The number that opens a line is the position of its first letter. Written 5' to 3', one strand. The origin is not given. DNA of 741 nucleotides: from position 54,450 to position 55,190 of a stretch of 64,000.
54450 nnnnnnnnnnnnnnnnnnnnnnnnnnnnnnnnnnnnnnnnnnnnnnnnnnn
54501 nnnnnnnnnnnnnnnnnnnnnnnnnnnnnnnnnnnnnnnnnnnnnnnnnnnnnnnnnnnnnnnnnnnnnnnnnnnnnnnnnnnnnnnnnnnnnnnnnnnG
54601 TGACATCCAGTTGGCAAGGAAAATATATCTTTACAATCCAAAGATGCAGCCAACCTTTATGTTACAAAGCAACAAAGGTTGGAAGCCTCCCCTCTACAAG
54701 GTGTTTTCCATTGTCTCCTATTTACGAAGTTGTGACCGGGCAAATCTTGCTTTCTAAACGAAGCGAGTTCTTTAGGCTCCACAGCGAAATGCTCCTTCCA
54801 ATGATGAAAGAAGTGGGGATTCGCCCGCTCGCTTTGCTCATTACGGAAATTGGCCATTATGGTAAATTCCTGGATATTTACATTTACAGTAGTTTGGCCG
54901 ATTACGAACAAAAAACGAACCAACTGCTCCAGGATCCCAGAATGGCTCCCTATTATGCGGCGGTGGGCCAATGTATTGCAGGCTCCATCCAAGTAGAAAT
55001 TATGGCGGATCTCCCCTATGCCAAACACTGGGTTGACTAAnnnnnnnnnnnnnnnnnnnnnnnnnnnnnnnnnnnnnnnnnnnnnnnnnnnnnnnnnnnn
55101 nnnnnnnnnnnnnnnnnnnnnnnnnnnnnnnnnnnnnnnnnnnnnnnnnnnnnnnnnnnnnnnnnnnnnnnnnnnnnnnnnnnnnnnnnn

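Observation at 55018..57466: Translationally coupled PaaK-like adenylating enzyme and HemN-like radical SAM gene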

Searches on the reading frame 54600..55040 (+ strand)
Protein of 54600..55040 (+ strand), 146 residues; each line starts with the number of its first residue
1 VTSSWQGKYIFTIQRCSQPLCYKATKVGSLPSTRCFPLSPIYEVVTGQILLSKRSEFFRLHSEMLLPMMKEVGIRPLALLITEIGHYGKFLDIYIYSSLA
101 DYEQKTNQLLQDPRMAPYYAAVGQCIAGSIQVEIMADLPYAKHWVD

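Call 3: search_protein_families(library=pfam, proteins=[window:54600-55040:+], max_evalue=0.01)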
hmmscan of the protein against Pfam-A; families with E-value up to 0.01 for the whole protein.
window:54600-55040:+ (146 aa): 1 family
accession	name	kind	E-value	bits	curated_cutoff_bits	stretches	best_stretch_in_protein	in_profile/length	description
PF07978.19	NIPSNAP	-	9.7e-07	29.4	22.3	1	42-140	1-100/102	NIPSNAP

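Call 4: search_protein_families(library=ncbifam, proteins=[window:54600-55040:+], max_evalue=0.01)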
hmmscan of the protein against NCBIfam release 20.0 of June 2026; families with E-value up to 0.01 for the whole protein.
window:54600-55040:+ (146 aa): 0 families

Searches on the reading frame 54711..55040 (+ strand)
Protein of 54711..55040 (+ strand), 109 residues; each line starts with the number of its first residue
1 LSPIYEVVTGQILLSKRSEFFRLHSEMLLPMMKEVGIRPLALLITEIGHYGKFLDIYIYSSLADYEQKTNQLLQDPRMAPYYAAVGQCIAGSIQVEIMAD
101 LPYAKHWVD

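Call 38: search_solved_structures(query=A4, max_evalue=10)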
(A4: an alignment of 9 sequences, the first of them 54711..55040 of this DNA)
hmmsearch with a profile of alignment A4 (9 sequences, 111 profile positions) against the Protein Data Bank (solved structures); distinct sequences matched with E-value up to 10: 7.
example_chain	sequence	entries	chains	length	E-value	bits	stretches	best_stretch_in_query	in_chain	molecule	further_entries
3cq0_A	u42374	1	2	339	0.24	14.9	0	50-88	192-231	Putative transaldolase YGR043C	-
1vqy_A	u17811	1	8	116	0.6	13.7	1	12-90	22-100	hypothetical protein AGR_pAT_315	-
1vqs_A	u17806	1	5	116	0.93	13.1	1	43-90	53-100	hypothetical protein AGR_L_1239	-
2ap6_A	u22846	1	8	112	0.98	13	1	43-90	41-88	hypothetical protein Atu4242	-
5kak_A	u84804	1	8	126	1.3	12.6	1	43-84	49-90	Uncharacterized protein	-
4n5a_A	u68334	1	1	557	1.5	12.4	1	51-87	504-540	Protein EFR3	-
8j4n_A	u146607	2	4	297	1.8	12.1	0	13-35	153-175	Bacterial regulatory helix-turn-helix protein, lysR family protein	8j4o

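Call 85: search_protein_families(library=padloc, proteins=[window:54711-55040:+], max_evalue=0.001)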
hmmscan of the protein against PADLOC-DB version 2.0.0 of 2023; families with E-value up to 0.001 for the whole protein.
window:54711-55040:+ (109 aa): 0 families
